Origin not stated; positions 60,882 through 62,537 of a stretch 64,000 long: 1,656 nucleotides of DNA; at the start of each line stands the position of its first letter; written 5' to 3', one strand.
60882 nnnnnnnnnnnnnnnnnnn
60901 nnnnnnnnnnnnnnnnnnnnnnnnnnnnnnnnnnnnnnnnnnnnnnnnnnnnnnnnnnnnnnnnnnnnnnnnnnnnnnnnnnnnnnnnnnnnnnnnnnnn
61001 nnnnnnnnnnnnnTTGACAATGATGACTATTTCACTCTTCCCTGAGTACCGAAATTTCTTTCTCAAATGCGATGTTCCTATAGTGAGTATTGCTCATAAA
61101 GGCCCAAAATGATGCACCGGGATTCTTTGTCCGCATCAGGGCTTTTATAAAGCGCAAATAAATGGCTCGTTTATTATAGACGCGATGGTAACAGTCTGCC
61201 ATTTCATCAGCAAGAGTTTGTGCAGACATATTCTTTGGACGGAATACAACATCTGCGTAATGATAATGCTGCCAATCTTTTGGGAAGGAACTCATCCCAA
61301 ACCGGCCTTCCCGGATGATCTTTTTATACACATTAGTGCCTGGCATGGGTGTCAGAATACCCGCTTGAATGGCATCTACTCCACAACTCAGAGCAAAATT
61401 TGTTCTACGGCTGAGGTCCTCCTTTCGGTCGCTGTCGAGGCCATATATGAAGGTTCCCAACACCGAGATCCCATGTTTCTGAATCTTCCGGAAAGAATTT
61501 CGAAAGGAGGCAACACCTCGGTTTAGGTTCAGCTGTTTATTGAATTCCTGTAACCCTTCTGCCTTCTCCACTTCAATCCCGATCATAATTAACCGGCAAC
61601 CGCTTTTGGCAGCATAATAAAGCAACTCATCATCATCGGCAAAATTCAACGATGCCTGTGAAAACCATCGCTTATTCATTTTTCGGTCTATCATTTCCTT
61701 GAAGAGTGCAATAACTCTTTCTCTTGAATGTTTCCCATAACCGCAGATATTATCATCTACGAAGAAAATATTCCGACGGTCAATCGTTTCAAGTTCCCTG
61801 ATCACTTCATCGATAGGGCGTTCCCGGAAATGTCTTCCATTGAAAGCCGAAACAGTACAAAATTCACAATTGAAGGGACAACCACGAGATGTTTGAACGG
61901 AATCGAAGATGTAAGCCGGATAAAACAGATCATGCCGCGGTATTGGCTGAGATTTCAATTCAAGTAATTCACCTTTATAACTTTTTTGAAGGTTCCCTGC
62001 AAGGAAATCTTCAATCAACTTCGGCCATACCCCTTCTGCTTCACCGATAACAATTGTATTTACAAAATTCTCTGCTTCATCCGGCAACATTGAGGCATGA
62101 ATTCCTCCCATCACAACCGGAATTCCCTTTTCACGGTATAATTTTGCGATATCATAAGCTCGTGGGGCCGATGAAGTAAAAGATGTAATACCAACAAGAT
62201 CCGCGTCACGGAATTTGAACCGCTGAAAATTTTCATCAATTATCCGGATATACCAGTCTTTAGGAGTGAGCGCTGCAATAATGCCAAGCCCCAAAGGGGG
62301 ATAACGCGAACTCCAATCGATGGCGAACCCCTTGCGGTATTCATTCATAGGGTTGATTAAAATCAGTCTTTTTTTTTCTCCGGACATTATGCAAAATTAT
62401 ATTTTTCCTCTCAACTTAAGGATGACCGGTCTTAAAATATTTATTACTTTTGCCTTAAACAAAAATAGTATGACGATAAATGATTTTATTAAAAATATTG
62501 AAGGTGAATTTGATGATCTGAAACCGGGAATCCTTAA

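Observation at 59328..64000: Partial lipid/polyketide-like cassette: FAAL, divergent B12-radical SAM, ACP, KAS III, SDR (continues beyond the window)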

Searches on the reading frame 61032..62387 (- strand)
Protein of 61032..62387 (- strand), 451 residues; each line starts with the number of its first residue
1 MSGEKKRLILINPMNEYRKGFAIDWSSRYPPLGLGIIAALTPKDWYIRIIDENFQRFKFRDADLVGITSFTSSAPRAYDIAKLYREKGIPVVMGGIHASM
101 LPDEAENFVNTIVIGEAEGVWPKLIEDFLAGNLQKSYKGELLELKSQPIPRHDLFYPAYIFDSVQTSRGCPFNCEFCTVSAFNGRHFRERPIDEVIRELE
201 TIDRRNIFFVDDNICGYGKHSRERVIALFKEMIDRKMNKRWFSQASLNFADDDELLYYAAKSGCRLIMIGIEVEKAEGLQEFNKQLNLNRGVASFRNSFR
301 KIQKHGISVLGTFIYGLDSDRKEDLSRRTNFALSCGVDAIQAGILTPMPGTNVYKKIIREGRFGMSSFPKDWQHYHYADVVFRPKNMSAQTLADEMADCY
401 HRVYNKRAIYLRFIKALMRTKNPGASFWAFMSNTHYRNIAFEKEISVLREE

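Call 4: search_protein_families(library=pfam, proteins=[window:61035-62387:-], max_evalue=0.01)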
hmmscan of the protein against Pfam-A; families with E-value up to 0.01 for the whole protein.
window:61035-62387:- (451 aa): 4 families
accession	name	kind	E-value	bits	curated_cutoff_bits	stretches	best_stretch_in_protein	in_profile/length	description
PF04055.27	Radical_SAM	-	3.4e-13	50.5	29.5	1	165-325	2-159/166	Radical SAM superfamily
PF02310.24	B12-binding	-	3.7e-11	43.4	32.1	1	28-121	11-117/121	B12 binding domain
PF19864.5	Radical_SAM_N2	-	6.3e-05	22.9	29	1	84-143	81-140/151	Radical SAM proteins, N-terminal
PF13282.11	DUF4070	-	0.00078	19.9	22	1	351-423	1-68/144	Domain of unknown function (DUF4070)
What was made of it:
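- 61032..62387 (-): Cobalamin-binding (class B-like) radical SAM enzyme. Putative tailoring enzyme for the ACP-bound acyl group. Accessory part. Pfam B12-binding plus Radical_SAM (call 4).
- Checked: rSAM, 61032-62387 (-), 451 aa: B12-binding (43 bits, cut-off 32) plus Radical_SAM (50 bits) (call 4).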

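Call 7: find_encoding_contigs(protein=window:61032-62387:-, flank=10000, max_places=6)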
Protein window:61032-62387:- (451 aa): 1 contig read that carries it; 1 place shown.
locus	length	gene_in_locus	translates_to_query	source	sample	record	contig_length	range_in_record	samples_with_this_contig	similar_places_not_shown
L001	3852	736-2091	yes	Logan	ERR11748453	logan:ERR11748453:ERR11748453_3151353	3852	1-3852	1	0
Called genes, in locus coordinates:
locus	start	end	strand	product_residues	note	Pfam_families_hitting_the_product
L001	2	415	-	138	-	?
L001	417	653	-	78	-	PF00550:PP-binding (weak)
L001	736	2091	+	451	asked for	PF02310:B12-binding, PF04055:Radical_SAM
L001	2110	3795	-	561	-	PF00501:AMP-binding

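Call 10: search_protein_families(library=ncbifam, proteins=[window:61035-62387:-], max_evalue=0.001)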
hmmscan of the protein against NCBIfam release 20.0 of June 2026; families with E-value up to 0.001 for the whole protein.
window:61035-62387:- (451 aa): 21 families
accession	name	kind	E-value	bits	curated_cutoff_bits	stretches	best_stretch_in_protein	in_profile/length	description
TIGR02026.1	BchE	equivalog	6.3e-29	101.2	481.35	1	164-434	197-459/497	magnesium-protoporphyrin IX monomethyl ester anaerobic oxidative cyclase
TIGR03471.1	HpnJ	equivalog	4.6e-27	95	577.6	1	161-417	197-446/472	hopanoid biosynthesis associated radical SAM protein HpnJ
TIGR04013.1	B12_SAM_MJ_1487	hypoth_equivalog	1.6e-23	83.2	251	1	64-353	45-353/382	TIGR04013 family B12-binding domain/radical SAM domain-containing protein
TIGR04367.1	HpnR_B12_rSAM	equivalog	3.8e-22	78.5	650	1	163-359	188-375/490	hopanoid C-3 methylase HpnR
TIGR04072.2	rSAM_ladder_B12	equivalog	2.1e-21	76.1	360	1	74-407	83-419/443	lipid biosynthesis B12-binding/radical SAM protein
TIGR04479.1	bcpD_PhpK_rSAM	subfamily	2.7e-21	75.6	600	1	139-331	218-405/504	PhpK family radical SAM P-methyltransferase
NF050148.1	rSAM_ApyD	equivalog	6.6e-21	74.3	750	1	62-356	75-392/645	RiPP biosynthesis radical SAM protein ApyD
NF038361.1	rSAM_Sden_1168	equivalog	9.8e-18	64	575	1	164-416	285-526/560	Sden_1168 family B12-binding radical SAM P-methyltransferase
TIGR04014.1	B12_SAM_MJ_0865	equivalog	6.1e-16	58.2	360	1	164-360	163-361/434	methyl-coenzyme M reductase glutamine C-methyltransferase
NF033070.1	rSAM_AprD4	equivalog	4.3e-15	55.5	500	1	66-408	94-438/456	AprD4 family radical SAM diol-dehydratase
TIGR04295.1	B12_rSAM_oligo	hypoth_equivalog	6.7e-12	44.8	400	1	163-357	202-384/422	TIGR04295 family B12-binding domain-containing radical SAM protein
NF045585.1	rSAM_slr0320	equivalog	1.6e-11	43.4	775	1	163-310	237-382/511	photosystem II high light acclimation radical SAM protein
TIGR04385.1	B12_rSAM_cofa1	equivalog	1.4e-07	31.1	450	1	164-272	198-305/438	B12 lower ligand biosynthesis radical SAM protein BzaD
TIGR03904.1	SAM_YgiQ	equivalog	2.9e-07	29.4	462.35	1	161-208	294-341/558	YgiQ family radical SAM protein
TIGR00089.1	TIGR00089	subfamily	2e-06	26.8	251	1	89-232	69-211/429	MiaB/RimO family radical SAM methylthiotransferase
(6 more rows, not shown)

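Call 30: search_solved_structures(query=window:61035-62387:-, max_evalue=0.001)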
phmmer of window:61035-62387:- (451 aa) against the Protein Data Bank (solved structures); distinct sequences matched with E-value up to 0.001: 3.
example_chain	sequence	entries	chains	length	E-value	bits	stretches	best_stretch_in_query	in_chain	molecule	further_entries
6fd2_B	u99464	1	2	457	2.1e-11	46.5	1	136-362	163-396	Putative apramycin biosynthetic oxidoreductase 4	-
9ccb_A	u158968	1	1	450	7.4e-10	41.4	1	164-204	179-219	Radical SAM core domain-containing protein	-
9n1b_A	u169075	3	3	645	2.4e-05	26.5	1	142-229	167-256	Radical SAM protein | Radical SAM enzyme CysS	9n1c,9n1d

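Call 64: find_related_loci(query=A4, collection=metagenome_contigs, flank=6000)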
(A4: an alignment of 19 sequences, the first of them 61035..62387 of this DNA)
Query A4 (451 aa) in metagenome_contigs; peptide patterns used: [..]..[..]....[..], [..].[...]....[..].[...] (x = any residue, [..] = any of these).
600 stretches matched a pattern (row limit reached: there are more); 588 encode a relative of the query (tblastn E <= 1e-3); the best 80 are kept; 80 distinct loci.
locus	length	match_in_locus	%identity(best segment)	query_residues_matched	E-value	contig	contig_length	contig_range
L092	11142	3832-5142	54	5-441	1e-170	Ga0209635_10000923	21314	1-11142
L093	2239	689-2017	53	4-446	8e-179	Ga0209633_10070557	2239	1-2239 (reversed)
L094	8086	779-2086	52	6-441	2e-164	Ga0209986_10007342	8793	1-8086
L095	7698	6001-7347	49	1-451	1e-163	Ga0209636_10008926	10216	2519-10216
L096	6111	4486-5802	52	2-440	3e-165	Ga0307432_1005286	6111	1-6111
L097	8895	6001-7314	52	4-441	3e-162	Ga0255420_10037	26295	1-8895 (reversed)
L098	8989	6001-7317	51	6-444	7e-162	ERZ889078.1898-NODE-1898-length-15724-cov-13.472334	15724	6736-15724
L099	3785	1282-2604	51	4-444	5e-168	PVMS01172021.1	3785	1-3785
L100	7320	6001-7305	51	5-439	2e-161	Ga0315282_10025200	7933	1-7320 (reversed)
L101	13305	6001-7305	53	7-441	1e-160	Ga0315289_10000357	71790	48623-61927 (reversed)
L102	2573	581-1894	51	5-442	1e-170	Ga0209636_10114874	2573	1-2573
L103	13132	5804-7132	51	6-440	2e-159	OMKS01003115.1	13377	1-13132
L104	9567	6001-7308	50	6-441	9e-159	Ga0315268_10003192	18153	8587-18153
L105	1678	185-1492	52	6-441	1e-172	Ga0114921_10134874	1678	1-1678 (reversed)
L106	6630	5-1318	52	4-441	2e-158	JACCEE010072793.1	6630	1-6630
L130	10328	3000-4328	50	1-441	3e-149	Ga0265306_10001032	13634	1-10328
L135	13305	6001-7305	46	5-439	4e-143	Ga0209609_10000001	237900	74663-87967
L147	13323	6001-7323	43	6-437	2e-120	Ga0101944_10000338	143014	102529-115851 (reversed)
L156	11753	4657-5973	41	7-444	5e-114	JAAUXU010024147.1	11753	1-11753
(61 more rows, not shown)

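Call 68: search_protein_families(library=pfam, proteins=[L135:5538-5984:+, L156:6049-8103:-, L156:8103-10220:-, L147:7323-8162:+, L092:3250-3795:+, L092:6564-7766:+, L101:7399-8385:-, L130:1629-2924:-, L130:4501-5544:-, L094:2132-2719:+], max_evalue=0.001)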
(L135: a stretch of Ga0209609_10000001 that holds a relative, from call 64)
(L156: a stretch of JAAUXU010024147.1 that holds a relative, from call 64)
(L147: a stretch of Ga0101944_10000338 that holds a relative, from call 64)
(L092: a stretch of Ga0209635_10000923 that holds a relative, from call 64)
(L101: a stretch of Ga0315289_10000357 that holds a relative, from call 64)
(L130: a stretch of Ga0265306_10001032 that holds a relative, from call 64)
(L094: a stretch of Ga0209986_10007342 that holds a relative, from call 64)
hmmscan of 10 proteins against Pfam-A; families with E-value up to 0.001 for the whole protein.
L135:5538-5984:+ (149 aa): 9 families
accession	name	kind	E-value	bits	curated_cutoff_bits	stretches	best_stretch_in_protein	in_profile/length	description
PF01047.28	MarR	-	4.9e-12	46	24.6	1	42-93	6-57/59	MarR family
PF12802.13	MarR_2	-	1.8e-10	41.2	27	1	36-93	2-60/61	MarR family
PF01978.25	TrmB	-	7.5e-07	29.4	25.6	1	35-90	4-59/68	Sugar-specific transcriptional regulator TrmB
PF22381.2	Staph_reg_Sar_Rot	-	8.1e-07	29.5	27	1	35-107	10-82/85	Transcriptional regulator SarA/Rot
PF13601.12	HTH_34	-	1.4e-06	28.8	27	1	43-110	4-72/80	Winged helix DNA-binding domain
PF13412.12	HTH_24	-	8.8e-06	25.6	21.9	1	40-84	4-48/48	Winged helix-turn-helix DNA-binding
PF13463.12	HTH_27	-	4.8e-05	24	22.2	1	40-103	4-68/68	Winged helix DNA-binding domain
PF03965.22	Penicillinase_R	-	5.8e-05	23.9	22.6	1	57-101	25-67/115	Penicillinase repressor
PF21984.2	DnaD_N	-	0.00022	21.8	27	1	54-92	36-74/101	DnaD N-terminal domain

L156:6049-8103:- (685 aa): 5 families
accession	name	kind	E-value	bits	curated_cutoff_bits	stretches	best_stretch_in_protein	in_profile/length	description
PF13487.12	HD_5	-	6.8e-45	153.3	27.2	1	495-664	1-170/170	HD domain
PF01966.28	HD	-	9.7e-18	65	22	1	509-632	2-115/116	HD domain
PF13185.12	GAF_2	-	1.4e-11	45.2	28.6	1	328-477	2-135/136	GAF domain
PF01590.32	GAF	-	6.4e-11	43.4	22.4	1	330-477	2-133/133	GAF domain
PF13492.12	GAF_3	-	0.00019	22.3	27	1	330-479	2-129/129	GAF domain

L156:8103-10220:- (706 aa): 0 families

L147:7323-8162:+ (280 aa): 8 families
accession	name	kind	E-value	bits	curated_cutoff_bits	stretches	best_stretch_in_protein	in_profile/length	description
PF13649.12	Methyltransf_25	-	8.6e-17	62.1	27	1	52-146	1-97/97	Methyltransferase domain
PF13847.12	Methyltransf_31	-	1.2e-16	61.2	27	1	47-159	2-114/145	Methyltransferase domain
PF08241.18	Methyltransf_11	-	1.3e-16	61.4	21.2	1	53-149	1-94/95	Methyltransferase domain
PF08242.18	Methyltransf_12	-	1.7e-14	54.7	30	1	53-148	1-98/98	Methyltransferase domain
PF13489.12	Methyltransf_23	-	4e-13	49.9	27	1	42-172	14-124/164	Methyltransferase domain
PF01209.24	Ubie_methyltran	-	3.4e-09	36.8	20.1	1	43-158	42-159/233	ubiE/COQ5 methyltransferase family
PF01135.25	PCMT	-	5.7e-09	36.5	20.3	1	42-91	70-116/210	Protein-L-isoaspartate(D-aspartate) O-methyltransferase (PCMT)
PF02353.26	CMAS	-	0.0003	20.6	27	1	34-150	48-164/273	Mycolic acid cyclopropane synthetase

L092:3250-3795:+ (182 aa): 0 families

L092:6564-7766:+ (401 aa): 1 family
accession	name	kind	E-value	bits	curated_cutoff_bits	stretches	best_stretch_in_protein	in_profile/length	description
PF01769.21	MgtE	-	3.2e-35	121.5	27.6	2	57-188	1-124/125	Divalent cation transporter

L101:7399-8385:- (329 aa): 1 family
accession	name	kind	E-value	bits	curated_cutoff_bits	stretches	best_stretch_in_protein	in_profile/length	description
PF01522.26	Polysacc_deac_1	-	9.8e-11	42.1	23.1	1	104-244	3-111/124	Polysaccharide deacetylase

L130:1629-2924:- (432 aa): 2 families
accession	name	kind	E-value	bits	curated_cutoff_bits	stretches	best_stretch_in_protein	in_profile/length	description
PF04055.27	Radical_SAM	-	5.3e-14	53.2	29.5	1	45-148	2-114/166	Radical SAM superfamily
PF13353.11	Fer4_12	-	2.4e-06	28.3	22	1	48-125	13-96/137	4Fe-4S single cluster domain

L130:4501-5544:- (348 aa): 2 families
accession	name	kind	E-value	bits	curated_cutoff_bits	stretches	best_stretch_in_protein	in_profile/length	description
PF03372.29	Exo_endo_phos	-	7.2e-19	68.8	24.5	1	57-337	1-225/225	Endonuclease/Exonuclease/phosphatase family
PF23226.1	Exo_endo_phos_PGAP2IP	-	5.4e-05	23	27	1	75-145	26-89/239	PGAP2IP, C-terminal nuclease-like domain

L094:2132-2719:+ (196 aa): 2 families
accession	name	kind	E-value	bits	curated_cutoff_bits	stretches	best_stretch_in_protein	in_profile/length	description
PF01596.23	Methyltransf_3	-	1.3e-21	77.3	22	1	35-196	26-204/204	O-methyltransferase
PF13578.12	Methyltransf_24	-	2.2e-12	48.2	26.3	1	58-158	1-104/105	Methyltransferase domain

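Call 77: search_solved_structures(query=A4, max_evalue=0.01)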
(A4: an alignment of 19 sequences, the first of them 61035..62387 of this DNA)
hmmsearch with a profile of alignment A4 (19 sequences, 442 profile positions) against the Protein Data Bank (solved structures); distinct sequences matched with E-value up to 0.01: 10.
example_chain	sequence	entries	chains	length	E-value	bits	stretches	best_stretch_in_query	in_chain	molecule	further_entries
6fd2_B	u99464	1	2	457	1.7e-18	69.6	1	138-354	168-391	Putative apramycin biosynthetic oxidoreductase 4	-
9ccb_A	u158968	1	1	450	2.4e-14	55.9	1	160-355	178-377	Radical SAM core domain-containing protein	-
6wte_A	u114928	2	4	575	2.3e-08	36.2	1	158-327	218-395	B12-binding domain-containing protein | Tryptophan-C2-methyltransferase containing B12-binding domain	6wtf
7kdx_A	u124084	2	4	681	6.7e-08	34.7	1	158-323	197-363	Methyltransferase TokK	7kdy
4jc0_A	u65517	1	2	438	1.5e-06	30.2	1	146-209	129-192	Ribosomal protein S12 methylthiotransferase RimO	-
2qgq_A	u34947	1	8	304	6.9e-06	28.1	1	158-209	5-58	Protein TM_1862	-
9n1b_A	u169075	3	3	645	9.7e-06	27.6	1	139-323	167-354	Radical SAM protein | Radical SAM enzyme CysS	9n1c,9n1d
7mjv_A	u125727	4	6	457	1.2e-05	27.3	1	95-354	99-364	tRNA-2-methylthio-N(6)-dimethylallyladenosine synthase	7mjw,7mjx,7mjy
5ul2_A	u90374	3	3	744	1.3e-05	27.2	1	143-284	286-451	OxsB protein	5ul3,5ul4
7mjz_A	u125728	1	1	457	1.9e-05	26.6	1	95-349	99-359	tRNA-2-methylthio-N(6)-dimethylallyladenosine synthase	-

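Call 86: find_homologous_proteins(query=window:61035-62387:-, max_evalue=1e-40)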
Query window:61035-62387:- (451 aa): 4725 proteins with E <= 1e-40 among 8000 candidates; the best 120 are listed.
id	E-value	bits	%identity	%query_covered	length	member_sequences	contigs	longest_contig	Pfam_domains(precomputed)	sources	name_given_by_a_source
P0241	0.0e+0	1047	100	100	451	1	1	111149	PF04055.28,PF02310.25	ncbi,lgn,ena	-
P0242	1.1e-264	896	85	100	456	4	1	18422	PF04055.28,PF19864.6,PF02310.25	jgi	jgi:radical SAM superfamily enzyme YgiQ (UPF0313 family)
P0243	5.4e-211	719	68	100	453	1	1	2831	PF04055.28,PF02310.25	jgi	-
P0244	1.1e-206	705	66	100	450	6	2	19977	PF04055.28,PF02310.25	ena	-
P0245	1.9e-204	698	66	100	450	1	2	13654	PF04055.28,PF02310.25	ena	-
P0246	1.7e-196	671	63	99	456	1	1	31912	PF04055.28,PF19864.6,PF02310.25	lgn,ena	-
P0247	1.6e-172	592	56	96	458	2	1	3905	PF04055.28,PF02310.25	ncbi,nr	ncbi:B12-binding domain-containing radical SAM protein [candidate division WOR-3 bacterium]|nr:B12-b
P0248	1.9e-169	582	56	98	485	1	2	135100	PF04055.28,PF02310.25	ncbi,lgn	-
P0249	8.2e-169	580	53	97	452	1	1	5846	PF04055.28,PF02310.25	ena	-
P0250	6.8e-168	577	55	97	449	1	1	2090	PF04055.28,PF02310.25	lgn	-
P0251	9.7e-168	577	54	98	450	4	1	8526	PF04055.28,PF19864.6,PF02310.25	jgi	jgi:radical SAM superfamily enzyme YgiQ (UPF0313 family)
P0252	1.7e-167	576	54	97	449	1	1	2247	PF04055.28,PF02310.25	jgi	jgi:radical SAM superfamily enzyme YgiQ (UPF0313 family)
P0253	1.8e-167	576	54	99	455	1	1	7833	PF04055.28,PF19864.6,PF02310.25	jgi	jgi:radical SAM superfamily enzyme YgiQ (UPF0313 family)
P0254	2.8e-166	572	55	96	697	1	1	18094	PF03099.25,PF04055.28,PF02237.24,PF19864.6,PF02310.25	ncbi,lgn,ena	-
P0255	3.4e-166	572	54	97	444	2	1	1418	PF04055.28,PF02310.25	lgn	-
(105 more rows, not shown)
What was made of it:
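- The family has 4725 members at E<=1e-40, including archaeal and Firmicutes proteins at about 53% identity (call 86).
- Tried and rejected: Source names were generic (call 86).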

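Call 87: find_encoding_contigs(protein=P0242, flank=10000, max_places=2)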
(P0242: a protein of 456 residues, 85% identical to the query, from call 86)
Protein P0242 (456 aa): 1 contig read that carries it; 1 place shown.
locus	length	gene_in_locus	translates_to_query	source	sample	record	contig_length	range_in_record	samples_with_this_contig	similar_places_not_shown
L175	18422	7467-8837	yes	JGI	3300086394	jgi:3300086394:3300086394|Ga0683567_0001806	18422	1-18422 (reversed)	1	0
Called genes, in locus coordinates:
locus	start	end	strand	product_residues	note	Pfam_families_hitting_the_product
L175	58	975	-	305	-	PF00535:Glycos_transf_2, PF10111:Glyco_tranf_2_2 (weak)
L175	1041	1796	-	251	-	PF00106:adh_short, PF08659:KR (weak), PF13561:adh_short_C2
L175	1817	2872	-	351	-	PF08545:ACP_syn_III, PF08541:ACP_syn_III_C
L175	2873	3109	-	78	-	PF00550:PP-binding (weak)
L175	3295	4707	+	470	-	PF02310:B12-binding, PF04055:Radical_SAM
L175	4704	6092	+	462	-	PF02310:B12-binding, PF04055:Radical_SAM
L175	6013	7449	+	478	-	PF02310:B12-binding, PF19864:Radical_SAM_N2 (weak), PF04055:Radical_SAM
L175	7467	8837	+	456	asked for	PF02310:B12-binding, PF19864:Radical_SAM_N2 (weak), PF04055:Radical_SAM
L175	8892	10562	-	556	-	PF00501:AMP-binding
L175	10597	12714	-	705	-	PF13174:TPR_6 (faint), PF13176:TPR_7 (faint), PF25064:ARM_TT21_5th (faint), PF07719:TPR_2 (faint), PF13181:TPR_8 (faint), PF13424:TPR_12 (faint), PF13428:TPR_14 (faint), PF00515:TPR_1 (weak), +2 more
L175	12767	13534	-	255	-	PF00398:RrnaAD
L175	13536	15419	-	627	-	PF07719:TPR_2 (faint), PF13174:TPR_6 (faint), PF13181:TPR_8 (faint), PF13428:TPR_14 (faint), PF13432:TPR_16 (faint), PF14559:TPR_19 (faint)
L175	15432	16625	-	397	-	PF01546:Peptidase_M20, PF07687:M20_dimer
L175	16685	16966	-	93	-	-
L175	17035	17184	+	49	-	-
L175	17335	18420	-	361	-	?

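Call 91: list_cluster_members(proteins=[P0241, P0121])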
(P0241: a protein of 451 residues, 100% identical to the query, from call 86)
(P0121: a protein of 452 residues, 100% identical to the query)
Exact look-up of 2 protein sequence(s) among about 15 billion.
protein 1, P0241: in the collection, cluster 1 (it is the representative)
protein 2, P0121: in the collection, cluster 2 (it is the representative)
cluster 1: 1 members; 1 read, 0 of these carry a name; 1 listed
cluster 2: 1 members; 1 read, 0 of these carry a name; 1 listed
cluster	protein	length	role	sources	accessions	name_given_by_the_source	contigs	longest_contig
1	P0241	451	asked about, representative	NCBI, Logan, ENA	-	-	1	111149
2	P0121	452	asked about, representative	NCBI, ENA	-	-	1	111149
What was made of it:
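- Tried and rejected: The 111-kb source contig was never served, and the cluster look-up gave no accession (call 91).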

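Call 95: predict_structure(alignment_id=A6)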
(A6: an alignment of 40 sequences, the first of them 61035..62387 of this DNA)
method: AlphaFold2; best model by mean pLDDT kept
length: 451 residues; sequences in the alignment: 40
mean_pLDDT: 93.4   pTM: 0.91
mean pLDDT of the five models: 93.4, 92.3, 92.0, 91.6, 90.5
residues with pLDDT >= 90: 369; 70-90: 74; 50-70: 5; < 50: 3
segments of 3 or more residues with pLDDT < 50: none
pLDDT, mean of each block of 10 residues (from residue 1): 78 91 79 97 97 93 97 97 98 95 97 96 98 96 91 95 93 87 89 97 95 88 97 98 93 96 97 88 84 92 98 96 97 97 94 94 89 93 95 98 97 98 97 93 82 48
secondary structure, 60 per line:
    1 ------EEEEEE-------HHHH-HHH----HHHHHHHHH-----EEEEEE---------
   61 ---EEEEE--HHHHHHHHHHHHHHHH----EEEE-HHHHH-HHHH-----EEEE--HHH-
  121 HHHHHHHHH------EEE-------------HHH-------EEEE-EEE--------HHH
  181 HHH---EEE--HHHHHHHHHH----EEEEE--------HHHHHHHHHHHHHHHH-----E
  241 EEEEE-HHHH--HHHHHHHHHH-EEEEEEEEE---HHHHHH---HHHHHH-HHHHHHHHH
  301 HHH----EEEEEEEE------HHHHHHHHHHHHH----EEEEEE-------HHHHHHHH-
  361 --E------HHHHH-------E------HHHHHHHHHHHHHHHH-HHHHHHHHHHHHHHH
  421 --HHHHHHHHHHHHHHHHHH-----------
elements in order: E7-12 H20-23 H32-40 E46-51 E64-68 H71-86 E91-94 H96-100 H102-105 E111-114 H121-129 E136-138 E162-165 E167-169 H178-183 E187-189 H192-201 E206-210 H219-234 E240-245 H247-250 H253-262 E264-272 H276-281 H285-290 H292-303 E308-315 H322-334 E339-344 H352-359 H370-374 H389-404 H406-420 H423-440
